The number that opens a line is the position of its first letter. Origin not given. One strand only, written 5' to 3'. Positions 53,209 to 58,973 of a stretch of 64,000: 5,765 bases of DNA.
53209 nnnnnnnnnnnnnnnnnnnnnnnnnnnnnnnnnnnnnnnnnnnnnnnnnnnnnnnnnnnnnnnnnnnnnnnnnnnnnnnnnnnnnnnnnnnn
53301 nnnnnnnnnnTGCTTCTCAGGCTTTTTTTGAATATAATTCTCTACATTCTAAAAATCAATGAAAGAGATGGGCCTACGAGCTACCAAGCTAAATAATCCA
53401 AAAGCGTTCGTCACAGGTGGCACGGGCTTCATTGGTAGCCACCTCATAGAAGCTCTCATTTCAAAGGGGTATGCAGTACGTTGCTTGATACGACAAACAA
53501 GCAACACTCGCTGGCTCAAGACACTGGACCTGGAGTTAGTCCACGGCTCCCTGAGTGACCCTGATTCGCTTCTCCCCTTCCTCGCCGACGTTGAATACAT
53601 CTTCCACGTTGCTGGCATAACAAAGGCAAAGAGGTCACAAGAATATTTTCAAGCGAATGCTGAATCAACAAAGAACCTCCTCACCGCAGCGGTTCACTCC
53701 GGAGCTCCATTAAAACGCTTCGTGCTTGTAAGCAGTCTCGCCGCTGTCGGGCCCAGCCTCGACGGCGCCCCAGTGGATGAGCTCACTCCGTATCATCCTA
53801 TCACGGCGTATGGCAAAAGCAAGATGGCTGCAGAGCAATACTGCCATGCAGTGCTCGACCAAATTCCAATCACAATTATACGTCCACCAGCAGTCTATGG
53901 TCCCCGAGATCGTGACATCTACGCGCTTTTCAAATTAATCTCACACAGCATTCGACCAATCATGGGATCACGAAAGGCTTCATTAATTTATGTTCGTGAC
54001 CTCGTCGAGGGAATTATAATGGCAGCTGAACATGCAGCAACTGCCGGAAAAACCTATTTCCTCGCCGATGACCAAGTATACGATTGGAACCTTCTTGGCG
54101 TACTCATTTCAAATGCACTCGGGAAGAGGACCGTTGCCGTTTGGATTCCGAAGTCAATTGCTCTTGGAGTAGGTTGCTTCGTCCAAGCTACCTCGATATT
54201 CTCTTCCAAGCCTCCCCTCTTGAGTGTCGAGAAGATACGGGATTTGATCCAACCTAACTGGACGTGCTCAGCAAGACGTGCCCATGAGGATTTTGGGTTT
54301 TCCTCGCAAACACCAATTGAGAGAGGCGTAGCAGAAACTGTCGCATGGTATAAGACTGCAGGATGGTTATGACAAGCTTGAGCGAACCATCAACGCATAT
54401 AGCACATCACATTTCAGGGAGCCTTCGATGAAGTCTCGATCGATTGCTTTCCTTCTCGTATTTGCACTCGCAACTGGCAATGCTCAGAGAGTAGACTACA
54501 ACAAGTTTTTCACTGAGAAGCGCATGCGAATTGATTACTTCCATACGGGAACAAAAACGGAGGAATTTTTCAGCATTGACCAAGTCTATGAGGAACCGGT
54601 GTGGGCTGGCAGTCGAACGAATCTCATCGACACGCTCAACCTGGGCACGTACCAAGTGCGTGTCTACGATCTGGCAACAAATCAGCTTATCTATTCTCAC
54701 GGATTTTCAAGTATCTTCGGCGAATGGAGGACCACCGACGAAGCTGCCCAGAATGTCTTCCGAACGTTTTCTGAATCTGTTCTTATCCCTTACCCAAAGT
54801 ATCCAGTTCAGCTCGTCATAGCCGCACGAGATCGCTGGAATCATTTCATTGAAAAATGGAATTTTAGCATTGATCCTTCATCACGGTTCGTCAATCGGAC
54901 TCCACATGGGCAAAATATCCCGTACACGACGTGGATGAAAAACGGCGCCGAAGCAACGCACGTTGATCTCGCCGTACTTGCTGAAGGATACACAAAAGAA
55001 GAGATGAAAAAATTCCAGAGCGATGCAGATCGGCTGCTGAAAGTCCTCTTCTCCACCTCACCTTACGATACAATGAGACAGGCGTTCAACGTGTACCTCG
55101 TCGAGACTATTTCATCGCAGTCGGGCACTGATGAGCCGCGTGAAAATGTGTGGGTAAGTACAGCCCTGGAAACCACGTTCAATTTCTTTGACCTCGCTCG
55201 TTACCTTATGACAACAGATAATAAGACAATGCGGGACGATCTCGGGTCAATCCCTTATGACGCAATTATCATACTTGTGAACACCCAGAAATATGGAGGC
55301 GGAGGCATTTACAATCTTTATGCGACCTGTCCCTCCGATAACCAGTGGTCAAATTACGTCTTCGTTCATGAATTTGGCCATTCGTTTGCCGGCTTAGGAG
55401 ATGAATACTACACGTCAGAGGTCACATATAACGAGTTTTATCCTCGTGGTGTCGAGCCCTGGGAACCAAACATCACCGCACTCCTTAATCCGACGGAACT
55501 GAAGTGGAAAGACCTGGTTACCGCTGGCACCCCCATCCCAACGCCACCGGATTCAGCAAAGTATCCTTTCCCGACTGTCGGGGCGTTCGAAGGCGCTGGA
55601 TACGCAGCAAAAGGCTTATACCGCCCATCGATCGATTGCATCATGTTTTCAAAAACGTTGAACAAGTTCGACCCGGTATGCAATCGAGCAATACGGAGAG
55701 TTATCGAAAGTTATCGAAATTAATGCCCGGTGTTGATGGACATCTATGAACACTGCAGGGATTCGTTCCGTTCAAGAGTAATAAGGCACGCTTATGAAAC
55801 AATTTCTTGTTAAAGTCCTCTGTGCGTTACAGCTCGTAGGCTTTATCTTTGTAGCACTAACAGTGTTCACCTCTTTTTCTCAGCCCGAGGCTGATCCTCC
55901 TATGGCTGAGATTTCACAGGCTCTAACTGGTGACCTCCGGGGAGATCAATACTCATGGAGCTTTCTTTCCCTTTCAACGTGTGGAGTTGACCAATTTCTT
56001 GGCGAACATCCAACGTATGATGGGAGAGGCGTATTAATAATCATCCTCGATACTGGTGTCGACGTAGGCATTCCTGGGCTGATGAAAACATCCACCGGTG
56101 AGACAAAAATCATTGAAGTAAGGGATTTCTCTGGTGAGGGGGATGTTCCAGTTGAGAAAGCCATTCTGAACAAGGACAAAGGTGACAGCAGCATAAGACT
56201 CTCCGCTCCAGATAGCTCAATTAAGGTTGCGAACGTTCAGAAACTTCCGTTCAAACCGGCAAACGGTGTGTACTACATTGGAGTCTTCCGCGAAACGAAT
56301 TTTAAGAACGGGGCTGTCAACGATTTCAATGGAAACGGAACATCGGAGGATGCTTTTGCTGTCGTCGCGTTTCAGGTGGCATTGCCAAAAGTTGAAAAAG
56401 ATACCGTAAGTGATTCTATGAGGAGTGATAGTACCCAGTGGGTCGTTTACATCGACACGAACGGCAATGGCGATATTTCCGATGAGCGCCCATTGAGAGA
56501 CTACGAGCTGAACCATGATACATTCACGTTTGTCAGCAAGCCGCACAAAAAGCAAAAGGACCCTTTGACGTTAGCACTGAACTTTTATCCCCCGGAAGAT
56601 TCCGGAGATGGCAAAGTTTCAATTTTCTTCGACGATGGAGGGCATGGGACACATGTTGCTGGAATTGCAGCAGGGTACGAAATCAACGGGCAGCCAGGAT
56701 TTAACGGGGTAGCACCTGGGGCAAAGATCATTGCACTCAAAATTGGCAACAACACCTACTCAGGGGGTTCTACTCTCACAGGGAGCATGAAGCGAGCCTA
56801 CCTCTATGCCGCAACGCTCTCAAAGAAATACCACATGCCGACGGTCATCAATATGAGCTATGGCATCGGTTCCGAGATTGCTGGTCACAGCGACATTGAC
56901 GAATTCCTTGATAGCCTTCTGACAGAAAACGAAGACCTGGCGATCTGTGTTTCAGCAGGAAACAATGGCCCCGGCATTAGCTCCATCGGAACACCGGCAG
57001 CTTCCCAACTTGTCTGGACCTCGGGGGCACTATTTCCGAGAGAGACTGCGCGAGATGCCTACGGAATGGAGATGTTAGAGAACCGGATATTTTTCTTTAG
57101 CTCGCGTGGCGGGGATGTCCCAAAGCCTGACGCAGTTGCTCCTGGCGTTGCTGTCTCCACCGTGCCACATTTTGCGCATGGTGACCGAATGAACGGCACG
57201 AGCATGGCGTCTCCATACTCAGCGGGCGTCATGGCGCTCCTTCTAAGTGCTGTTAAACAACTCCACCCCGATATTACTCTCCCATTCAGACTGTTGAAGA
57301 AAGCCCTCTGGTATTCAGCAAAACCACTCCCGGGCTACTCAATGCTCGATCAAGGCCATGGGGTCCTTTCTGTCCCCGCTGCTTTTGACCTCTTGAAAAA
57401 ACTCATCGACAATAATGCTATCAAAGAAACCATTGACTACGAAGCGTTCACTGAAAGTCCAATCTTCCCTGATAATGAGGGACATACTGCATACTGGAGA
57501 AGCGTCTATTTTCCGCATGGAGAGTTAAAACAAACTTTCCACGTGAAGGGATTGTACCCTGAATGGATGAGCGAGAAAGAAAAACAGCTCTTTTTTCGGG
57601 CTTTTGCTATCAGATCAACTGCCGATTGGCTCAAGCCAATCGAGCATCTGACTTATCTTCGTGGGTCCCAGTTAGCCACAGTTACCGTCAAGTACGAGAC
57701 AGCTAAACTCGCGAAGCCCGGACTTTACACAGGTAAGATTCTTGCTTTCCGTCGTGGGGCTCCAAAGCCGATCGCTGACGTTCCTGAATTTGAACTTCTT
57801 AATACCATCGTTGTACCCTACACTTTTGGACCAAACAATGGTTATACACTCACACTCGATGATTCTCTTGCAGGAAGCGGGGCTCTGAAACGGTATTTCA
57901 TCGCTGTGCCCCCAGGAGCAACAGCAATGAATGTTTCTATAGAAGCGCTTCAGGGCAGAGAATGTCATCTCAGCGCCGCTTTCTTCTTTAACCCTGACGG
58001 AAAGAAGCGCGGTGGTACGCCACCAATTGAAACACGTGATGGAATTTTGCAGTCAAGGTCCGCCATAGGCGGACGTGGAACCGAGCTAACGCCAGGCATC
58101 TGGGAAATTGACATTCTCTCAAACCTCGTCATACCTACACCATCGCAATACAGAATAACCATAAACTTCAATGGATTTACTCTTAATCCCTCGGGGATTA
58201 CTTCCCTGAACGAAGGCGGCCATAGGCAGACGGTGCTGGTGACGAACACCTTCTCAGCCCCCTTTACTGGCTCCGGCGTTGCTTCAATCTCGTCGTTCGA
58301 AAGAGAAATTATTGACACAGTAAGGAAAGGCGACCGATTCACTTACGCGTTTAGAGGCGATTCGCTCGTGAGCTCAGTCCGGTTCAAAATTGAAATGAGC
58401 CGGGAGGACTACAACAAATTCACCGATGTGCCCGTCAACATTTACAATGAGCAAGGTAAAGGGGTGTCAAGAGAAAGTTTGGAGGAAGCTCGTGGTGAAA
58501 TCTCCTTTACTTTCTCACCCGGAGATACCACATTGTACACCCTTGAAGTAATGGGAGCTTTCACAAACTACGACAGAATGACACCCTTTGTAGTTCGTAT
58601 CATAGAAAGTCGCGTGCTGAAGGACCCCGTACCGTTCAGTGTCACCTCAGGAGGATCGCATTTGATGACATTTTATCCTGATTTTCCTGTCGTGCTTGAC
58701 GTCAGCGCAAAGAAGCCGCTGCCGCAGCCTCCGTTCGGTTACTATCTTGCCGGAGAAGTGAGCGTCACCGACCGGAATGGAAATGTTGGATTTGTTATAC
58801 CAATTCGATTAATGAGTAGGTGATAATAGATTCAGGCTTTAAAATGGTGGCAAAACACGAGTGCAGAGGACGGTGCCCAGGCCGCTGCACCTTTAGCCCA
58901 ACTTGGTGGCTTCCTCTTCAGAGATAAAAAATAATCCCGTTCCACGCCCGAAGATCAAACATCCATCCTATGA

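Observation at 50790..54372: Sphingolipid (ceramide) biosynthesis locus: Spt, divergent CerR-like reductase, adjacent GNAT-fold acyltransferase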

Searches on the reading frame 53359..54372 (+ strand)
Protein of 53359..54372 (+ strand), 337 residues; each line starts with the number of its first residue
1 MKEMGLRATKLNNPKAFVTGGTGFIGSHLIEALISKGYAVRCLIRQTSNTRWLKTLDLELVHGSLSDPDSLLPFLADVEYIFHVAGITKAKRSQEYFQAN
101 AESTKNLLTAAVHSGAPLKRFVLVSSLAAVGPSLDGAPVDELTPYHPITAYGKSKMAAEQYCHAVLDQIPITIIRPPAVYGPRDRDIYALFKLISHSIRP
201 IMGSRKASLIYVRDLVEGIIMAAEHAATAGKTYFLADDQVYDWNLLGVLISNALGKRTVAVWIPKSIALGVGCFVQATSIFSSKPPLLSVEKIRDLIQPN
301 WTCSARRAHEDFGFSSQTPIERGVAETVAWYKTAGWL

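Call 3: search_protein_families(library=pfam, proteins=[window:53359-54372:+])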
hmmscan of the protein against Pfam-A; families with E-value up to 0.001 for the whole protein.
window:53359-54372:+ (337 aa): 8 families
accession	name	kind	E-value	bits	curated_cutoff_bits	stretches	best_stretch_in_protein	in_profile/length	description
PF01370.27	Epimerase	-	7.5e-40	137.3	20.9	1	17-233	2-237/240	NAD dependent epimerase/dehydratase family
PF16363.11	GDP_Man_Dehyd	-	6.7e-26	92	27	1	17-246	1-258/332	GDP-mannose 4,6 dehydratase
PF01073.25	3Beta_HSD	-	2.2e-24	86.4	22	1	18-260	2-274/280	3-beta hydroxysteroid dehydrogenase/isomerase family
PF07993.18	NAD_binding_4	-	6.5e-20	71.8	20.1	2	76-203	87-231/258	Male sterility protein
PF13460.12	NAD_binding_10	-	2.5e-17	63.8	27.2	1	20-181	1-148/184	NAD(P)H-binding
PF05368.20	NmrA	-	1.8e-13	51.2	27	1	17-125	6-106/298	NmrA-like family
PF04321.23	RmlD_sub_bind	-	4.6e-11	42.8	27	1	17-256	4-233/287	RmlD substrate binding domain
PF02719.21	Polysacc_synt_2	-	7.2e-06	25.8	20.2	1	17-132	2-134/293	Polysaccharide biosynthesis protein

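Call 4: search_protein_families(library=ncbifam, proteins=[window:53359-54372:+])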
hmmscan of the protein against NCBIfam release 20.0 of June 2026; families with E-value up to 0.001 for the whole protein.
window:53359-54372:+ (337 aa): 23 families
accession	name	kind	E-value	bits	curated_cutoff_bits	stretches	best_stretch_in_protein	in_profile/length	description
TIGR03466.1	HpnA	hypoth_equivalog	1.6e-48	165.3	367.65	1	15-335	2-325/327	hopanoid-associated sugar epimerase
NF052578.1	StrlDmthSdmBMthl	equivalog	3.8e-28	99.2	600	1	17-335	4-326/328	sterol demethylase protein SdmB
TIGR04180.1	EDH_00030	hypoth_equivalog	3.7e-26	91.9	475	1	17-238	2-240/297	NAD-dependent 4,6-dehydratase LegB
NF042423.1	oxyalk_red_Shew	equivalog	6.1e-25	88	580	1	12-324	7-328/331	2-alkyl-3-oxoalkanoate reductase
NF042422.1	oxyalk_red_OleD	equivalog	2.9e-23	82.8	580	1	15-329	2-326/329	2-alkyl-3-oxoalkanoate reductase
TIGR01179.1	galE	equivalog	1.9e-17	63.1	262.3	1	17-165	3-159/332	UDP-glucose 4-epimerase GalE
TIGR01746.1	Thioester-redct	subfamily_domain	4.7e-17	62.3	213.35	2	77-182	88-198/371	thioester reductase domain-containing protein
TIGR02197.1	heptose_epim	equivalog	3.9e-13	49.3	274.6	1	18-206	3-197/316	ADP-glyceromanno-heptose 6-epimerase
TIGR01181.1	dTDP_gluc_dehyt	equivalog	4.4e-13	49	365.1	1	16-334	2-314/321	dTDP-glucose 4,6-dehydratase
NF043036.1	ErythonDh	equivalog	3e-12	46.4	325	1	17-159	4-157/321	D-erythronate dehydrogenase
NF005539.0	PRK07201.1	equivalog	8.4e-12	44.6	549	1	17-181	4-179/657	SDR family oxidoreductase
TIGR01777.1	yfcH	hypoth_equivalog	2.8e-10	40.3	207.35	1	17-267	2-253/292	TIGR01777 family oxidoreductase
NF047837.1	UDPAcbARedWbcJ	equivalog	5.5e-10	38.7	500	1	58-222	26-183/372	UDP-2-acetamido-2,6-beta-L-arabino-hexul-4-ose reductase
TIGR01214.1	rmlD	equivalog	1.1e-09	37.8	224.05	1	17-259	3-231/285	dTDP-4-dehydrorhamnose reductase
NF008360.0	PRK11150.1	equivalog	5.9e-09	35.6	452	1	17-186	3-177/310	ADP-glyceromanno-heptose 6-epimerase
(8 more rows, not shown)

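Call 42: search_solved_structures(query=window:53359-54372:+, max_evalue=1e-10)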
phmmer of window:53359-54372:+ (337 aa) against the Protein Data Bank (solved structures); distinct sequences matched with E-value up to 1e-10: 17.
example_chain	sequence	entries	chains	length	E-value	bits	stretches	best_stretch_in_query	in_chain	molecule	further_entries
3wj7_A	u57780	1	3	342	1.9e-32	115.9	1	13-335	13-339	Putative oxidoreductase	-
6wjb_A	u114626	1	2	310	9.5e-22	80.7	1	15-230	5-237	NAD-dependent epimerase/dehydratase family protein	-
6wj9_A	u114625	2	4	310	8.7e-21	77.5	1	15-230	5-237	NAD-dependent epimerase/dehydratase family protein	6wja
8rdg_A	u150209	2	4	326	1.2e-19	73.8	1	16-228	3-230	SDR family NAD(P)-dependent oxidoreductase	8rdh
8rdi_A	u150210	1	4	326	4.3e-19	72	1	16-228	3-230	SDR family NAD(P)-dependent oxidoreductase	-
6jkg_A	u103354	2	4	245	4e-17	65.5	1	15-227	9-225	Sterol-4-alpha-carboxylate 3-dehydrogenase, decarboxylating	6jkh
6zl6_A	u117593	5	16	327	6.2e-17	64.9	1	15-225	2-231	Epimerase domain-containing protein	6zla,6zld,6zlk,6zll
3icp_A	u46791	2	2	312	2.1e-16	63.1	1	17-222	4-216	NAD-dependent epimerase/dehydratase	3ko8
6zlj_A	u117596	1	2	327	2.2e-16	63.1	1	15-225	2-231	Epimerase domain-containing protein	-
6kv9_A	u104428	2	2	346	4.3e-15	58.8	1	8-222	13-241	MoeE5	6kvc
3aw9_A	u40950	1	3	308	6.6e-15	58.2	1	17-222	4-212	NAD-dependent epimerase/dehydratase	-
4lw8_A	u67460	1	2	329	3.8e-14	55.7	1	13-254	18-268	Putative epimerase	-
4zrm_A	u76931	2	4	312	8.5e-13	51.3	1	16-190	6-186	UDP-glucose 4-epimerase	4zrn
3ehe_A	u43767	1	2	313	3.5e-12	49.3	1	17-222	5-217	UDP-glucose 4-epimerase (GalE-1)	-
6dnt_A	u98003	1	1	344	1.8e-11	47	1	11-225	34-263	NAD-dependent epimerase/dehydratase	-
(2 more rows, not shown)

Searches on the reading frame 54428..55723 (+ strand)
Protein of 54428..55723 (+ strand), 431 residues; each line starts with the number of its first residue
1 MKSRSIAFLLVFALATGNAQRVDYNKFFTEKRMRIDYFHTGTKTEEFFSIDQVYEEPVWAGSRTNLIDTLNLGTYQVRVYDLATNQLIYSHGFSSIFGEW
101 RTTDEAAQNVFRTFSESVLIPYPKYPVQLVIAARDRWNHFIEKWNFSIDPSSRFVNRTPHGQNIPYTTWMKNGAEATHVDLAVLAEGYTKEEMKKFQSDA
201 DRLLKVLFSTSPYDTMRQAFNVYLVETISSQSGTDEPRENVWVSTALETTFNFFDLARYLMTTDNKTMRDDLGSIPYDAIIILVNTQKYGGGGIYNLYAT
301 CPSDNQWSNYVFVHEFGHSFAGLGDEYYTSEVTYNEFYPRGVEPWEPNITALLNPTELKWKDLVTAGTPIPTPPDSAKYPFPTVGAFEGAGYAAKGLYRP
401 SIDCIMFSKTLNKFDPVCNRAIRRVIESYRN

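Call 3: search_protein_families(library=pfam, proteins=[window:54428-55723:+])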
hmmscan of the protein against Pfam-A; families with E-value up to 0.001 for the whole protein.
window:54428-55723:+ (431 aa): 2 families
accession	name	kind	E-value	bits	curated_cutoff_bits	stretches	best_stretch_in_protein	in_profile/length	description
PF09471.16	Peptidase_M64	-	5.6e-87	292.1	26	2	171-376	5-209/302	IgA Peptidase M64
PF16217.10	M64_N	-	5.6e-42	142.6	27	1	23-144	1-121/122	Peptidase M64 N-terminus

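Call 4: search_protein_families(library=ncbifam, proteins=[window:54428-55723:+])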
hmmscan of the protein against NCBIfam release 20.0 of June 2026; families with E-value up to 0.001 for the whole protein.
window:54428-55723:+ (431 aa): 1 family
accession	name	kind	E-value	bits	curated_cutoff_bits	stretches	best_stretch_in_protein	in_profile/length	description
TIGR03296.1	M6dom_TIGR03296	domain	0.00024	21.1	110.8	1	289-345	144-199/286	M6 family metalloprotease domain-containing protein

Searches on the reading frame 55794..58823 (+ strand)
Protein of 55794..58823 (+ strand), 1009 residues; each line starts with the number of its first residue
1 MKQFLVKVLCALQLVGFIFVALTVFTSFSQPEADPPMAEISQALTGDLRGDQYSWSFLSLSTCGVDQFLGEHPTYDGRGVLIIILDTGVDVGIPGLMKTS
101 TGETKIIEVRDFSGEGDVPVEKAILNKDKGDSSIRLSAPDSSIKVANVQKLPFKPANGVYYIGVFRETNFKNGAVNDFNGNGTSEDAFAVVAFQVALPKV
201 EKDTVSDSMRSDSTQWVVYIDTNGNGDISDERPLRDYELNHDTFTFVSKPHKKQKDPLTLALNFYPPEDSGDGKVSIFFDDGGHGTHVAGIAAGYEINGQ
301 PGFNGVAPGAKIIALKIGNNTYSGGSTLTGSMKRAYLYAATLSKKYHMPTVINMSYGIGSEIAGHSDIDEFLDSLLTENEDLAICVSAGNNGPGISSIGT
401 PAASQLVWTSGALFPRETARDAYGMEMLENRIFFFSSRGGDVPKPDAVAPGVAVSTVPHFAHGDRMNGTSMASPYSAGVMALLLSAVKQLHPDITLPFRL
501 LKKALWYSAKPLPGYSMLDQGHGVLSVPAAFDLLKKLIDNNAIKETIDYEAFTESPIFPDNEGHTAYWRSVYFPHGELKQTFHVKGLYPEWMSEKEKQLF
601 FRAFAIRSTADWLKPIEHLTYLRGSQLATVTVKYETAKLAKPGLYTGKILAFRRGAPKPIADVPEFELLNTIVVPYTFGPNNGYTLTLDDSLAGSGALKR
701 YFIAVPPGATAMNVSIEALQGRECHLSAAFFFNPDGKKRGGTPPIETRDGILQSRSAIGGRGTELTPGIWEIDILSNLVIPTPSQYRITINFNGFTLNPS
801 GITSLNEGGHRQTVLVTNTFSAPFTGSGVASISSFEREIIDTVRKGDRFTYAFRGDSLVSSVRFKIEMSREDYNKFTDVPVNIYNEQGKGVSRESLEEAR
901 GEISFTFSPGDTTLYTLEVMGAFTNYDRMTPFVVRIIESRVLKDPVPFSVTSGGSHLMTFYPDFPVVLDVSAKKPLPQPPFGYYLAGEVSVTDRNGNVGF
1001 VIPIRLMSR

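Call 73: search_protein_families(library=pfam, proteins=[window:55794-58823:+], max_evalue=0.00001)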
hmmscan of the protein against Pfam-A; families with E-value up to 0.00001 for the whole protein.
window:55794-58823:+ (1009 aa): 1 family
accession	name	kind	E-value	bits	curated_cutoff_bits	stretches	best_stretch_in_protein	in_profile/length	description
PF00082.27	Peptidase_S8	-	3.1e-33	115.8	21.8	1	77-509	1-273/288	Subtilase family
